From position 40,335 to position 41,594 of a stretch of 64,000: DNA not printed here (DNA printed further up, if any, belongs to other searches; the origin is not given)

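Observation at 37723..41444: Two ketosynthase homologues without the catalytic cysteine; one is only a half-domain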

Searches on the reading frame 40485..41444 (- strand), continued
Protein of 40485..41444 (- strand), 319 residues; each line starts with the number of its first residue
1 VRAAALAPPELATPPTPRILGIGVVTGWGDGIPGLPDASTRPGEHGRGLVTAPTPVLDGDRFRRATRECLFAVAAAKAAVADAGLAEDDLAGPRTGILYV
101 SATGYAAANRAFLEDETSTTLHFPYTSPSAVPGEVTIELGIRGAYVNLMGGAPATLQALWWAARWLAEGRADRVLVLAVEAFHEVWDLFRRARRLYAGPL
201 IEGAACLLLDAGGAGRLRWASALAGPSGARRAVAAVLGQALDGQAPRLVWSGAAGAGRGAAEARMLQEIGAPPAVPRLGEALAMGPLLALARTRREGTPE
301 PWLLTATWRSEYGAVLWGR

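Call 25: search_protein_representatives(protein=window:40485-41444:-)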
Query: 319 residues. Proteins with E-value up to 0.001 (for the whole library): 405; up to 1e-10: 70; up to 1e-30: 24. The best 150 are listed.
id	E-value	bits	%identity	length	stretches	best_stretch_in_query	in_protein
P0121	9.7e-89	314.3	59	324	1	15-317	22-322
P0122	1.3e-54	202.2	64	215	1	100-319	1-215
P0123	8.0e-52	193.0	69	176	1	135-299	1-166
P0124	1.1e-45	172.9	50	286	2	18-225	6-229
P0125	1.9e-45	172.1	39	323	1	21-317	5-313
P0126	2.7e-45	171.6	40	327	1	19-317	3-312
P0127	6.6e-43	163.7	86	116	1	76-167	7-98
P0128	7.0e-43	163.6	62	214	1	5-158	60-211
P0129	2.9e-42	161.6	47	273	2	20-238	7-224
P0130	6.0e-42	160.5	49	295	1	19-206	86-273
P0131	2.9e-41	158.3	46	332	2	47-234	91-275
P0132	3.8e-41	157.9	44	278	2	17-215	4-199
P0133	3.0e-40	155.0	50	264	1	23-231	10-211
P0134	1.6e-37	146.1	55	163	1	63-213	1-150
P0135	8.8e-37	143.6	78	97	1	223-319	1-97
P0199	8.2e-10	55.0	33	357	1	61-287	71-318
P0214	7.6e-09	51.8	34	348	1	56-308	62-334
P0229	6.0e-08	48.8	32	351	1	53-288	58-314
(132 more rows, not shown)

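Call 33: search_solved_structures(query=A1, max_evalue=1, show_alignments=0)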
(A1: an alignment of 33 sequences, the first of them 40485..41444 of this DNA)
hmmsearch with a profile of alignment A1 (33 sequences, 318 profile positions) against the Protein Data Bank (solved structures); distinct sequences matched with E-value up to 1: 36.
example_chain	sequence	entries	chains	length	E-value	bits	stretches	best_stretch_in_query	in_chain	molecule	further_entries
1tqy_A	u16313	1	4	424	2.1e-08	36.9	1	61-171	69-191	Actinorhodin polyketide putative beta-ketoacyl synthase 1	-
1j3n_A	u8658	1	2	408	0.00038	22.9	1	50-178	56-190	3-oxoacyl-(acyl-carrier protein) synthase II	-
4r8e_A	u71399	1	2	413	0.0011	21.5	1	68-172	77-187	3-oxoacyl-[acyl-carrier-protein] synthase 2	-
3hnz_A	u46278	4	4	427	0.0026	20.2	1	119-172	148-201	3-oxoacyl-[acyl-carrier-protein] synthase 2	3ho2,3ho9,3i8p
2gqd_A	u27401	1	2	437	0.0031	19.9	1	59-270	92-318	3-oxoacyl-[acyl-carrier-protein] synthase 2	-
8z5d_A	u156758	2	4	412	0.0034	19.8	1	50-178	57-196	3-oxoacyl-[acyl-carrier-protein] synthase 2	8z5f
8z5e_A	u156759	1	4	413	0.0034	19.8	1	50-178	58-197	3-oxoacyl-[acyl-carrier-protein] synthase 2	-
8z5c_A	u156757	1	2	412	0.0034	19.8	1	50-178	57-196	3-oxoacyl-[acyl-carrier-protein] synthase 2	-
1b3n_A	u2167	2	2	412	0.0063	18.9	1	119-172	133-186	PROTEIN (KETOACYL ACYL CARRIER PROTEIN SYNTHASE 2) | BETA-KETOACYL ACP SYNTHASE II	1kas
6okg_A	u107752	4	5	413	0.0063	18.9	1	119-172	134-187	3-oxoacyl-[acyl-carrier-protein] synthase 2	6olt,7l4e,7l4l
2gfw_A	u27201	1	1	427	0.0067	18.9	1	119-172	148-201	3-oxoacyl-[acyl-carrier-protein] synthase 2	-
2gfy_A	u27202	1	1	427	0.0067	18.9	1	119-172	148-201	3-oxoacyl-[acyl-carrier-protein] synthase 2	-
2gfv_A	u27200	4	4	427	0.0093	18.4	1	119-172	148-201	3-oxoacyl-[acyl-carrier-protein] synthase 2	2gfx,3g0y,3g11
9lpl_A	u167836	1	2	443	0.0099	18.3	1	119-172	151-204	3-oxoacyl-[acyl-carrier-protein] synthase 2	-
8pj0_A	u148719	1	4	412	0.015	17.7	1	69-172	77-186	3-oxoacyl-[acyl-carrier-protein] synthase 2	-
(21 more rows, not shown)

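Call 36: predict_structure(alignment_id=A1)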
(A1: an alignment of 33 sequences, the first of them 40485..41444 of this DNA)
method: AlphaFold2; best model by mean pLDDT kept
length: 319 residues; sequences in the alignment: 33
mean_pLDDT: 81.9   pTM: 0.86
mean pLDDT of the five models: 81.9, 81.6, 80.3, 78.4, 74.4
residues with pLDDT >= 90: 162; 70-90: 87; 50-70: 32; < 50: 38
segments of 3 or more residues with pLDDT < 50: 1-10, 41-45, 106-127
pLDDT, mean of each block of 10 residues (from residue 1): 43 89 86 65 58 84 82 95 96 96 52 45 48 91 91 94 96 96 72 65 93 91 86 95 93 87 93 78 88 90 91 92
secondary structure, 60 per line:
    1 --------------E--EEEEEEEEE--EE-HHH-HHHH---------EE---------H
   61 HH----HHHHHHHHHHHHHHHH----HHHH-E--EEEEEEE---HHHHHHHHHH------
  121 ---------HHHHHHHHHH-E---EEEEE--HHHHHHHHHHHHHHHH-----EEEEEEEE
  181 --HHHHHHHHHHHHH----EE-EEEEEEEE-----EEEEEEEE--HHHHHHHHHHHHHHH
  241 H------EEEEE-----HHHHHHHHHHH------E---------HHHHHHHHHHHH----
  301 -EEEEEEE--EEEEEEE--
elements in order: E18-26 H36-39 H67-82 H87-90 E95-101 H105-114 H130-139 E145-149 H152-167 E173-180 H183-195 E203-210 E216-223 H226-241 E248-252 H258-268 H285-296 E302-308 E311-317

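Call 38: fold_search(model_id=the predicted structure, library=pdb)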
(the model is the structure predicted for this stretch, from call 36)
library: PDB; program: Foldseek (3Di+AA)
matches with E <= 10: 1298; with E <= 0.001: 970
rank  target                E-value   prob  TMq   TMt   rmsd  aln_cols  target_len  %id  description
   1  6kxe_B                5.0e-13  1.00  0.72  0.65   5.3       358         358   20  The ishigamide ketosynthase/chain length factor (released 2020-05-06)
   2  6kxd_B                7.2e-13  1.00  0.72  0.64   5.2       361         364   20  The ishigamide ketosynthase/chain length factor (released 2020-05-06)
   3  3lrf                  8.8e-13  1.00  0.69  0.56   7.0       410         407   14  Crystal structure of beta-ketoacyl synthase from brucella melitensis (released 2010-03-31)
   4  6kxf_B                1.1e-12  1.00  0.67  0.60   6.4       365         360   20  The ishigamide ketosynthase/chain length factor (released 2020-05-06)
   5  6smo_G                1.3e-12  1.00  0.73  0.66   5.6       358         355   12  AntDE:AntF (apo): type II PKS acyl-carrier protein in complex with its ketosynthase bound to the hexaketide (released 2020-05-27)
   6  1tqy_A                1.7e-12  1.00  0.69  0.54   6.7       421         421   19  The Actinorhodin Ketosynthase/Chain Length Factor (released 2004-07-27)
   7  1tqy_B                2.2e-12  1.00  0.71  0.58   5.6       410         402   21  The Actinorhodin Ketosynthase/Chain Length Factor (released 2004-07-27)
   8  6smo_E                2.5e-12  1.00  0.71  0.65   6.0       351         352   14  AntDE:AntF (apo): type II PKS acyl-carrier protein in complex with its ketosynthase bound to the hexaketide (released 2020-05-27)
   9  4f32_B                2.9e-12  1.00  0.69  0.54   6.0       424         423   20  Crystal structure of 3-oxoacyl-[acyl-carrier-protein] synthase II from Burkholderia vietnamiensis in complex with plat (released 2012-05-23)
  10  4jv3                  3.7e-12  1.00  0.71  0.57   6.4       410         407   14  Crystal structure of beta-ketoacyl synthase from Brucella melitensis in complex with platencin (released 2013-05-22)
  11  7pps_A                7.0e-12  1.00  0.65  0.53   7.6       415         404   13  apo FabB from Pseudomonas aeruginosa with single point mutation C161A (released 2021-10-13)
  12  4f32_A                9.0e-12  1.00  0.66  0.52   6.2       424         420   20  Crystal structure of 3-oxoacyl-[acyl-carrier-protein] synthase II from Burkholderia vietnamiensis in complex with plat (released 2012-05-23)
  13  4ddo                  1.2e-11  1.00  0.67  0.53   6.5       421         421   20  Crystal structure of 3-oxoacyl-[acyl-carrier-protein] synthase ii from burkholderia vietnamiensis (released 2012-05-23)
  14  4ls5_B                1.3e-11  1.00  0.68  0.55   6.8       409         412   16  Crystal structure of beta-ketoacyl-ACP synthase II (FabF) from Bacillus subtilis (released 2014-04-02)
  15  6smp_I                1.5e-11  1.00  0.68  0.63   5.8       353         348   14  AntDE:AntF (holo): type II PKS acyl-carrier protein in complex with its ketosynthase bound to the hexaketide (released 2020-05-27)
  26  1j3n_A                5.9e-11  1.00  0.63  0.51   7.6       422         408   20  Crystal Structure of 3-oxoacyl-(acyl-carrier protein) Synthase II from Thermus thermophilus HB8 (released 2003-03-11)
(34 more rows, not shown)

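Call 40: find_related_loci(query=A1, collection=genome_contigs, flank=10000)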
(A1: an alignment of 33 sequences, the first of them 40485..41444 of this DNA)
Query A1 (319 aa) in genome_contigs; peptide patterns used: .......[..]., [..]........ (x = any residue, [..] = any of these).
148 stretches matched a pattern; 110 encode a relative of the query (tblastn E <= 1e-3); the best 80 are kept; 80 distinct loci.
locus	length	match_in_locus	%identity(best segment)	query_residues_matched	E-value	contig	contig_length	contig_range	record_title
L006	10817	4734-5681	80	4-319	6e-146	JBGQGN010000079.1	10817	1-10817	MAG: Candidatus Methylomirabilia bacterium isolate OBJ2_061818_090_27 k141_587572_length_10817_cov_12.8573, whole genome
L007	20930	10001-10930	82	10-319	1e-145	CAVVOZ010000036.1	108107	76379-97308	MAG: uncultured Candidatus Rokubacteria bacterium isolate MFD02242.bin.2.101 genome assembly, contig: contig_9005, whole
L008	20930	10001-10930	80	10-319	2e-141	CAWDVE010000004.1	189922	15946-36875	MAG: uncultured Candidatus Rokubacteria bacterium isolate MFD05674.bin.2.168 genome assembly, contig: contig_136090, who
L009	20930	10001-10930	77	10-319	3e-138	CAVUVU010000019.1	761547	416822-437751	MAG: uncultured Candidatus Rokubacteria bacterium isolate MFD05567.bin.2.187 genome assembly, contig: contig_9784, whole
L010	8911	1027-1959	78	12-319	2e-138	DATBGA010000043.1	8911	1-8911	MAG TPA_asm: Candidatus Methylomirabilota bacterium isolate SMAG_U3825 k141_3057514, whole genome shotgun sequence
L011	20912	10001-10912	79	14-319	1e-129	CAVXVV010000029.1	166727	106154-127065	MAG: uncultured Candidatus Rokubacteria bacterium isolate MFD04850.bin.2.156 genome assembly, contig: contig_1482, whole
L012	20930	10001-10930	76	9-319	2e-129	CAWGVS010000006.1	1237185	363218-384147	MAG: uncultured Candidatus Rokubacteria bacterium isolate MFD02242.bin.2.73 genome assembly, contig: contig_6120, whole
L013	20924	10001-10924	74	9-319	2e-128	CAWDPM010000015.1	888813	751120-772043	MAG: uncultured Candidatus Rokubacteria bacterium isolate MFD04850.bin.1.411 genome assembly, contig: contig_2730, whole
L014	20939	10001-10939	75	2-317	3e-128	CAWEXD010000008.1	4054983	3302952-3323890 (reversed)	MAG: uncultured Candidatus Rokubacteria bacterium isolate MFD06229.bin.1.275 genome assembly, contig: contig_3626, whole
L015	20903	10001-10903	73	15-317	2e-120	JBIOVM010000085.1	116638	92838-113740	MAG: Candidatus Rokuibacteriota bacterium isolate MAG108 k127_2450637, whole genome shotgun sequence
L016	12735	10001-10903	66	18-319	4e-91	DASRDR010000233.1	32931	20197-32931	MAG TPA_asm: Candidatus Methylomirabilota bacterium isolate SMAG_U9985 k141_2274463, whole genome shotgun sequence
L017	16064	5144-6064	61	11-317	5e-89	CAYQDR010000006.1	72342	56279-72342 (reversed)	MAG TPA_asm: uncultured bacterium isolate binchicken_co21_484 genome assembly, contig: NODE_70_length_72342_cov_14.15291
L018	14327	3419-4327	59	15-317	7e-88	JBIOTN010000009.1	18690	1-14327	MAG: Candidatus Rokuibacteriota bacterium isolate MAG159 k127_1194333, whole genome shotgun sequence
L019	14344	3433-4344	61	15-317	2e-86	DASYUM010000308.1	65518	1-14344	MAG TPA_asm: Candidatus Methylomirabilota bacterium isolate SMAG_U4595 k141_1664423, whole genome shotgun sequence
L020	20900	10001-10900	60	15-317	4e-92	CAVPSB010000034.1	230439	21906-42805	MAG: uncultured Candidatus Rokubacteria bacterium isolate MFD10007.bin.2.196 genome assembly, contig: contig_60919, whol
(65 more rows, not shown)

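Call 45: find_encoding_contigs(protein=P0001, flank=6000, max_places=4)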
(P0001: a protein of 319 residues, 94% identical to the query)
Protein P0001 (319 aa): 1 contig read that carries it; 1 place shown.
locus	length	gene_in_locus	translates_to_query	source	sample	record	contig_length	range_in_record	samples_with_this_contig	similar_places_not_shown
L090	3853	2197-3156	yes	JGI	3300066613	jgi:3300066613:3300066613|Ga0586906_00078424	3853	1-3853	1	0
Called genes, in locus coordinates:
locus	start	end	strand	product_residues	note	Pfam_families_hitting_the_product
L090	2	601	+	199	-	?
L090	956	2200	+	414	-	PF00109:ketoacyl-synt, PF00108:Thiolase_N (weak), PF08545:ACP_syn_III (faint), PF02801:Ketoacyl-synt_C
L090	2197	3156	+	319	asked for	PF00109:ketoacyl-synt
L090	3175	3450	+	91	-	PF00550:PP-binding (weak)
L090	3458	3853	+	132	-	?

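Call 46: search_protein_families(library=ncbifam, proteins=[L001:6971-7810:+, L001:7852-8763:+, L001:13756-14526:+, L001:14538-15809:+, L004:16251-17738:+], max_evalue=0.0001)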
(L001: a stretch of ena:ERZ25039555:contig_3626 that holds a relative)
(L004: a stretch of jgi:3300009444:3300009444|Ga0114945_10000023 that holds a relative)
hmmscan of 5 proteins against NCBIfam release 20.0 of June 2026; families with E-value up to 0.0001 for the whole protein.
L001:6971-7810:+ (279 aa): 0 families

L001:7852-8763:+ (303 aa): 15 families
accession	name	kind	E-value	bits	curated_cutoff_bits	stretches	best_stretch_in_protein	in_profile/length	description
NF005919.0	PRK07920.1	equivalog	5.5e-26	91.3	209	1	22-299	12-293/311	phosphatidylinositol mannoside acyltransferase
TIGR02207.1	lipid_A_htrB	subfamily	4.1e-15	55.9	297.8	1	34-293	27-285/303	LpxL/LpxP family Kdo(2)-lipid IV(A) lauroyl/palmitoleoyl acyltransferase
NF006438.0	PRK08734.1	equivalog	8e-15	54.6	363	1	21-280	6-263/305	lauroyl acyltransferase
NF006487.0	PRK08905.1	equivalog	9.8e-15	54.4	281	1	46-296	23-270/290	lysophospholipid acyltransferase family protein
NF006270.0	PRK08419.1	equivalog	4.1e-12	46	248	1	35-296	20-285/298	lipid A biosynthesis lauroyl acyltransferase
NF004190.0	PRK05645.1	equivalog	4.4e-12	45.7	377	1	50-292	33-277/295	lysophospholipid acyltransferase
NF006437.0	PRK08733.1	equivalog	9e-11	41.4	540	1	29-293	28-288/306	LpxL/LpxP family Kdo(2)-lipid IV(A) lauroyl/palmitoleoyl acyltransferase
NF005120.0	PRK06553.1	equivalog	1.8e-10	40.7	273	1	45-300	47-307/308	lipid A biosynthesis lauroyl acyltransferase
NF005340.0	PRK06860.1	subfamily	8.2e-10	38.3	398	1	35-293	34-291/309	lipid A biosynthesis lauroyl acyltransferase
NF005952.0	PRK08025.1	equivalog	9.5e-09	34.8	517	1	49-292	45-287/306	kdo(2)-lipid IV(A) palmitoleoyltransferase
NF006507.0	PRK08943.1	subfamily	1.3e-06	27.7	337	1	33-293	38-298/322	lipid A biosynthesis (KDO)2-(lauroyl)-lipid IVA acyltransferase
NF005150.0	PRK06628.1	equivalog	3.2e-06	26.8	350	1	62-299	53-288/290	lipid A biosynthesis lauroyl acyltransferase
TIGR02208.1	lipid_A_msbB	equivalog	2.5e-05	23.7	336.05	1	35-292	30-287/305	lauroyl-Kdo(2)-lipid IV(A) myristoyltransferase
NF005399.0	PRK06946.1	subfamily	3.6e-05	23.2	343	1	35-293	20-277/294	lipid A biosynthesis lauroyl acyltransferase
NF006432.0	PRK08706.1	equivalog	5.9e-05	22.5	384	1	193-295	170-274/289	lipid A biosynthesis lauroyl acyltransferase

L001:13756-14526:+ (256 aa): 12 families
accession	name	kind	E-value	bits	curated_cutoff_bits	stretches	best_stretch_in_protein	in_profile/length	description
NF058614.1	PPMAGASynPpgS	equivalog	3.9e-27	95.1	370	1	5-198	2-198/226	polyprenyl-phospho-N-acetylgalactosaminyl synthase PpgS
TIGR04182.1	glyco_TIGR04182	equivalog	6.9e-22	78.2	325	1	8-221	5-216/293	S-layer glycoprotein N-glycosyltransferase AglJ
NF041391.1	DPhHxTase_Halo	equivalog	2.5e-12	46.2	375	1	12-196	4-183/213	dolichyl-phosphate hexose transferase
TIGR03965.1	mycofact_glyco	equivalog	2.7e-08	33.1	280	1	8-100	79-176/467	mycofactocin biosynthesis glycosyltransferase MftF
NF041875.1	EPS_EpsD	equivalog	4e-07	29.7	370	1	28-114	30-115/325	exopolysaccharide biosynthesis glycosyltransferase EpsD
NF010496.0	PRK13915.1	equivalog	2.7e-06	26.7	262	1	7-88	35-126/307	glucosyl-3-phosphoglycerate synthase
NF007986.1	PRK10714.1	equivalog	4.5e-06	25.9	529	1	21-157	31-164/316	undecaprenyl-phosphate 4-deoxy-4-formamido-L-arabinose transferase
NF041865.1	EpsU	equivalog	8e-06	25.1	700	1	10-94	46-138/394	exopolysaccharide biosynthesis GT2 family glycosyltransferase EpsU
TIGR03937.1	PgaC_IcaA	equivalog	2.1e-05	23.7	422.3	1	8-100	50-147/407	poly-beta-1,6-N-acetyl-D-glucosamine synthase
TIGR01556.1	rhamnosyltran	subfamily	2.7e-05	23.5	200.55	1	14-92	6-87/281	rhamnosyltransferase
NF047588.1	GlcsyltransPgfSStrep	equivalog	3.5e-05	23.2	500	1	27-121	33-127/308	glycosyltransferase PgfS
NF053846.1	glyco_with_XrtP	equivalog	5.5e-05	22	520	1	8-96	46-151/440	XrtP-associated glycosyltransferase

L001:14538-15809:+ (423 aa): 49 families (the best 25 are shown)
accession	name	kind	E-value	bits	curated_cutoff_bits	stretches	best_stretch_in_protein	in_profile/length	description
NF033113.0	halo_ClmS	equivalog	7.1e-68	229.5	900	1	6-356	4-358/570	chloramphenicol-biosynthetic FADH2-dependent halogenase CmlS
NF049967.1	QhpG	equivalog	8.4e-48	163.3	240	1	7-339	1-308/423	flavin-dependent monooxygenase QhpG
TIGR02032.1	GG-red-SF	subfamily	4.8e-37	128.2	158.8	1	6-319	2-297/297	geranylgeranyl reductase family protein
NF038171.1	maturase_LodB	equivalog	2.7e-32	112.3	400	1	6-356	1-346/361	lysine-epsilon-oxidase maturase LodB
NF004833.1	PRK06185.1-1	subfamily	8.5e-27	93.9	488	1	6-361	4-356/403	FAD-dependent oxidoreductase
NF038174.1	maturase_GoxB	equivalog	1.7e-26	93.1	400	1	6-350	2-338/358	glycine oxidase maturase GoxB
NF004834.1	PRK06185.1-3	subfamily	5.5e-23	81.4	500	1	6-344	9-344/420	FAD-dependent oxidoreductase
NF041080.1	DGGGPL_reductase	equivalog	1.1e-21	77.2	580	1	6-335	3-327/447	digeranylgeranylglycerophospholipid reductase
NF004835.0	PRK06185.1-4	equivalog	1.1e-18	67.2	601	1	5-340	11-343/411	FAD-dependent oxidoreductase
NF045655.1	MkRedMenJ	equivalog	3.5e-17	62.4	700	1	3-320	3-316/406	menaquinone reductase MenJ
TIGR01988.1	Ubi-OHases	subfamily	3.6e-17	62.3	224.65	1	6-352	1-350/387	ubiquinone biosynthesis hydroxylase, UbiH/UbiF/VisC/COQ6 family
NF006092.0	PRK08244.1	equivalog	1.2e-16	60.4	644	1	5-253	3-244/494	monooxygenase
NF004780.0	PRK06126.1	subfamily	7.3e-16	57.5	445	1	4-181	8-204/552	hypothetical protein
NF005313.0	PRK06847.1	subfamily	1.9e-15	56.7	372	1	5-151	5-150/375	hypothetical protein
NF006593.0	PRK09126.1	equivalog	1.1e-14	54.2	420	1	3-348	3-346/393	5-demethoxyubiquinol-8 5-hydroxylase UbiM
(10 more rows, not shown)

L004:16251-17738:+ (495 aa): 39 families (the best 25 are shown)
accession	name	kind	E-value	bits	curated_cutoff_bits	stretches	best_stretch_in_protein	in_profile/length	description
NF006130.0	PRK08274.1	equivalog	4.2e-181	602.8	369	1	3-493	3-462/467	FAD-dependent tricarballylate dehydrogenase TcuA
TIGR02485.1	CobZ_N-term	equivalog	8.8e-83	278.5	372.55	1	7-494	3-436/437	FAD-dependent tricarballylate dehydrogenase TcuA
TIGR01813.1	flavo_cyto_c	subfamily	1.6e-53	182.1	285.45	1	7-486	1-443/444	flavocytochrome c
NF005510.0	PRK07121.1-3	subfamily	1.9e-45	155.6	481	2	151-491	174-488/492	FAD-binding protein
NF009478.0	PRK12844.1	equivalog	2e-43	148.6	789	2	150-490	203-549/559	3-ketosteroid-delta-1-dehydrogenase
NF004789.0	PRK06134.1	subfamily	1.3e-41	142.9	747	2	153-490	213-568/581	FAD-dependent oxidoreductase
NF005064.0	PRK06481.1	equivalog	3.4e-41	141.5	542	1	5-494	61-504/506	flavocytochrome c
NF053717.1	VnlPnlRedVprA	equivalog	2.6e-40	138.7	600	2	4-350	5-322/481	vinyl phenol reductase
NF009476.0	PRK12839.1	equivalog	3.4e-39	134.4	940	2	155-490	212-565/572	FAD-dependent oxidoreductase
NF005882.1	PRK07843.1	equivalog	3.8e-39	134.5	788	2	149-486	194-544/547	3-oxosteroid 1-dehydrogenase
NF005511.0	PRK07121.1-4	equivalog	1.1e-37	129.7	466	2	206-491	267-541/553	FAD-binding protein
NF009473.0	PRK12835.1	subfamily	3.2e-35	121.6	837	3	171-338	227-390/585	FAD-binding protein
NF009479.0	PRK12845.1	equivalog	3.7e-35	121.3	793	1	151-490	213-564/566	3-ketosteroid-delta-1-dehydrogenase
NF005508.0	PRK07121.1-1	equivalog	1.5e-34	119.4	537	2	153-491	172-492/497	FAD-binding protein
NF053677.1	Desat2ChcC2Cyan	equivalog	1.6e-34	119.2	900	2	156-491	202-553/558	4-oxocyclohex-2-ene-1-carboxylate 5-dehydrogenase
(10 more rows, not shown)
